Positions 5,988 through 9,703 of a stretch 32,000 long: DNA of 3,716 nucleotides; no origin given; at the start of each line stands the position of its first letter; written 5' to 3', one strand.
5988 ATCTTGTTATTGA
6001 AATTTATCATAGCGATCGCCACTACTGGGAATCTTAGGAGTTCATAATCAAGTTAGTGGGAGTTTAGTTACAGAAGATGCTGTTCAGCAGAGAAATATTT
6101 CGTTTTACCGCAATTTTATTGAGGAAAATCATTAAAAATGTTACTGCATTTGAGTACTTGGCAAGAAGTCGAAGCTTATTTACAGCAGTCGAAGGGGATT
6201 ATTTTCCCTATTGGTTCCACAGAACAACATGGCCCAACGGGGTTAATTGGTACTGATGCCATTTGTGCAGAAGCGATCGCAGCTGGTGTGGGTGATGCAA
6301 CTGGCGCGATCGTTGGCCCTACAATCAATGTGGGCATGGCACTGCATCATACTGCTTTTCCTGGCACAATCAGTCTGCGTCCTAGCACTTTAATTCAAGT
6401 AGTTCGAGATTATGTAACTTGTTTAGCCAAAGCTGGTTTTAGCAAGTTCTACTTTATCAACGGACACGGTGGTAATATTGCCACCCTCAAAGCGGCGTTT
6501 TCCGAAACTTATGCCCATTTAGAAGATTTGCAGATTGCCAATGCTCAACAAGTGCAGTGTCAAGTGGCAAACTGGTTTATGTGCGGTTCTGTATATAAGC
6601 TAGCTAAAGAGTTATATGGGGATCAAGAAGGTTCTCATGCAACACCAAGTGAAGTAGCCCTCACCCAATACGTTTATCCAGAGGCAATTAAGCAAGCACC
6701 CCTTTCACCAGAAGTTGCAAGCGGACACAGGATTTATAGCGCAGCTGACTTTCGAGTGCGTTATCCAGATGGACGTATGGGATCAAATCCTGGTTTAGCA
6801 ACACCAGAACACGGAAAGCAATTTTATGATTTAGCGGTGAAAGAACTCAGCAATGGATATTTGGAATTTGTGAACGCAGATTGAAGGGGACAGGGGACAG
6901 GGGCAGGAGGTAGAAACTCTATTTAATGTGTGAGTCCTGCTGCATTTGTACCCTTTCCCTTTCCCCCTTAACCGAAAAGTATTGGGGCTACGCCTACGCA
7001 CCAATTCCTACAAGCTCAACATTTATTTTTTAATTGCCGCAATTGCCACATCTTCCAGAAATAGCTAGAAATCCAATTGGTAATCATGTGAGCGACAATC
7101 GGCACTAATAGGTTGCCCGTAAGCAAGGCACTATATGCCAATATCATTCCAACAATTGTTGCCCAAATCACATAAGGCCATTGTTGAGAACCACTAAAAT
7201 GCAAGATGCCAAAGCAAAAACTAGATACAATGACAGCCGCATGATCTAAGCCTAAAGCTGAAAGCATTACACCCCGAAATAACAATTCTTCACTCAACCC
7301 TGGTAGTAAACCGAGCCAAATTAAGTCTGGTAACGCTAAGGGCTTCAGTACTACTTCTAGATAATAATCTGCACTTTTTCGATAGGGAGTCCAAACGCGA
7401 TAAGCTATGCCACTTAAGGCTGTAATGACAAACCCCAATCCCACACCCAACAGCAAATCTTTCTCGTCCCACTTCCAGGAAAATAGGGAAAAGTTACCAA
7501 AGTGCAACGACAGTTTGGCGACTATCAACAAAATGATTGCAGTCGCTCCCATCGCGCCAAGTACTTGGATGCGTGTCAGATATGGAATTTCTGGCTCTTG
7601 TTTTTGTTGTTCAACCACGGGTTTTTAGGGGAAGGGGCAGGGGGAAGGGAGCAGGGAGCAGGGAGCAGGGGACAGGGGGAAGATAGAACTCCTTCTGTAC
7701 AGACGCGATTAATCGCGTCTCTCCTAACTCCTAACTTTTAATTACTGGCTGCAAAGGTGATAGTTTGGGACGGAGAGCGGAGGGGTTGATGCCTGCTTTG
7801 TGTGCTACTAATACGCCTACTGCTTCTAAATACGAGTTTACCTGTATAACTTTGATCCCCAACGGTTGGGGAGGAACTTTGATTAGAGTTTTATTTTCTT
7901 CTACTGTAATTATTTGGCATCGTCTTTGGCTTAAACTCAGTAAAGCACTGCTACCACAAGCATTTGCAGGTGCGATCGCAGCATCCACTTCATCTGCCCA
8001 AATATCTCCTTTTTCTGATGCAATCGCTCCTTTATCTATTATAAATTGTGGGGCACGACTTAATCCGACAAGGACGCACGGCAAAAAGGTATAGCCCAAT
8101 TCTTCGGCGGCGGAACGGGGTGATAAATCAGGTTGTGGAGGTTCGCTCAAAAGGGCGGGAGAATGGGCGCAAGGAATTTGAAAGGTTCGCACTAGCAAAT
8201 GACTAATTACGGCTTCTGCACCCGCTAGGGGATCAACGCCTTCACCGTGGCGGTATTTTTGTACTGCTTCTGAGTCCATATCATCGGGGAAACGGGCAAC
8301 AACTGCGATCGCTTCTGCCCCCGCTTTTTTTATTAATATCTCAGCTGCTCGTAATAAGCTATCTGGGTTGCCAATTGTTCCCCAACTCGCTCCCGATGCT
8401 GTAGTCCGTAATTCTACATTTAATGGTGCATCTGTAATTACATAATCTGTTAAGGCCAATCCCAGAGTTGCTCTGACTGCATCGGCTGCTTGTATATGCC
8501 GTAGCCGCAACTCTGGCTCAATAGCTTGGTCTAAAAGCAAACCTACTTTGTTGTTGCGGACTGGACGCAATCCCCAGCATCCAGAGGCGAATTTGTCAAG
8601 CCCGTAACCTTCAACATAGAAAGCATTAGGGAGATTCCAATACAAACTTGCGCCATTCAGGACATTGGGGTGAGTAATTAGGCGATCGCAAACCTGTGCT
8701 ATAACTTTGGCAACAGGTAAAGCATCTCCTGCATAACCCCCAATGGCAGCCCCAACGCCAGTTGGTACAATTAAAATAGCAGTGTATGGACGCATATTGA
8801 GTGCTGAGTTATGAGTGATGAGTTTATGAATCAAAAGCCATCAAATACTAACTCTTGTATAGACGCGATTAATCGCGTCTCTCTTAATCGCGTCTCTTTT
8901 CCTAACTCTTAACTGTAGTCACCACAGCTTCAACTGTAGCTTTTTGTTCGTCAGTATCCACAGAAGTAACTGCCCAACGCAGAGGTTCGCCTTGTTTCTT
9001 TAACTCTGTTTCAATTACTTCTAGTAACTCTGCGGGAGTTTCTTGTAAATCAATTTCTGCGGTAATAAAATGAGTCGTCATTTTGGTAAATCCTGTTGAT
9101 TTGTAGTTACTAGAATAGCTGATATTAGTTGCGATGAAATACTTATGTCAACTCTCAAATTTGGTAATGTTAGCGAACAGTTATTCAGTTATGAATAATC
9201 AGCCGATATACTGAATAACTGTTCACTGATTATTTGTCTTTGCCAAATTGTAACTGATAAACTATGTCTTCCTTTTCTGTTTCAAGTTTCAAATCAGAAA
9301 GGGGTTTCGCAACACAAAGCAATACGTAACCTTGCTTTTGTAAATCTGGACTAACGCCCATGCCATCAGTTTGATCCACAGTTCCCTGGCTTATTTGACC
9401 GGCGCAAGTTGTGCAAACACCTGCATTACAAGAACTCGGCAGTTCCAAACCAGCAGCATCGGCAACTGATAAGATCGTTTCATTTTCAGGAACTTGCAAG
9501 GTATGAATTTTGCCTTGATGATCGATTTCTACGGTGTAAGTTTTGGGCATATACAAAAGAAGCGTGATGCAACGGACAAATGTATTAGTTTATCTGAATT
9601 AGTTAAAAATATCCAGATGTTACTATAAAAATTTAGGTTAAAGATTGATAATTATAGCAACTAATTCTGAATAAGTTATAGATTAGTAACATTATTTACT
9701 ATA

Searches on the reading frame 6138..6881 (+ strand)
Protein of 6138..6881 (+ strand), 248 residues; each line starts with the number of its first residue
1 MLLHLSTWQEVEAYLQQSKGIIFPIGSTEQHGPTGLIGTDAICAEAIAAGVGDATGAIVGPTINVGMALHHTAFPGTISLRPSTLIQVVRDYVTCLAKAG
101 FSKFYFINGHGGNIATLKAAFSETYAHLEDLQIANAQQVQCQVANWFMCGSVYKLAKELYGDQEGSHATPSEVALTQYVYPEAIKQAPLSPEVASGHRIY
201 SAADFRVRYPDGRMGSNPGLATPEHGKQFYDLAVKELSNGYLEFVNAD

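Call 46: search_protein_families(library=pfam, proteins=[window:6138-6881:+], max_evalue=0.001)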
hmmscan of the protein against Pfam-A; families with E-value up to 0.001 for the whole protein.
window:6138-6881:+ (248 aa): 1 family
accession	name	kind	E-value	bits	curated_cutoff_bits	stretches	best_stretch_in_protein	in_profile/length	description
PF02633.19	Creatininase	-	2.3e-69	233.9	31.3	1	6-238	3-235/238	Creatinine amidohydrolase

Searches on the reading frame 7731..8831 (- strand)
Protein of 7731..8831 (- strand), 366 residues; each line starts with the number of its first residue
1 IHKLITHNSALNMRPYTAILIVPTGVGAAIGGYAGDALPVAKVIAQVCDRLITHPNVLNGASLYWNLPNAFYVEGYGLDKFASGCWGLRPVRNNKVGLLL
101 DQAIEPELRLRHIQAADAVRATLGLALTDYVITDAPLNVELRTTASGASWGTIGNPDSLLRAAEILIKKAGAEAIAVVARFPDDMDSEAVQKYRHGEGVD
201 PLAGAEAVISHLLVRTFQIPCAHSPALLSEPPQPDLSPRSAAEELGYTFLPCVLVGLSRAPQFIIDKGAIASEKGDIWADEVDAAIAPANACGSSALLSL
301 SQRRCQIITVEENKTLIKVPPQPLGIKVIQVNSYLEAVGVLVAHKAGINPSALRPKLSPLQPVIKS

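Call 46: search_protein_families(library=pfam, proteins=[window:7731-8831:-], max_evalue=0.001)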
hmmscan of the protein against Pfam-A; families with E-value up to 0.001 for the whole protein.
window:7731-8831:- (366 aa): 1 family
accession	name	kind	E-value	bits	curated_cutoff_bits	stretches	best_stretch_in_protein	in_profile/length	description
PF11805.13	DUF3326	-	7.8e-174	577.9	25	1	17-354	1-337/337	Protein of unknown function (DUF3326)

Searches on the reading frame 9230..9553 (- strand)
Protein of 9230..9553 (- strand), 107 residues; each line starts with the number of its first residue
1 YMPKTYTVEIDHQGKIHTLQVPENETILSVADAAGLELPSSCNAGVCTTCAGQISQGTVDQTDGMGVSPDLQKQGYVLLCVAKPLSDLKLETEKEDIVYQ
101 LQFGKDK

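Call 105: search_protein_families(library=pfam, proteins=[window:9230-9553:-], max_evalue=0.01)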
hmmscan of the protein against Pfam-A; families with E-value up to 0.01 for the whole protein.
window:9230-9553:- (107 aa): 2 families
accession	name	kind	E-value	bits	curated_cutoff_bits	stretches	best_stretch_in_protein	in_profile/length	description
PF00111.32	Fer2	-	7.5e-17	61.5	21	1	12-84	3-76/77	2Fe-2S iron-sulfur cluster binding domain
PF13510.11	Fer2_4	-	0.0034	17.8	22.8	1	18-51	12-55/82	2Fe-2S iron-sulfur cluster binding domain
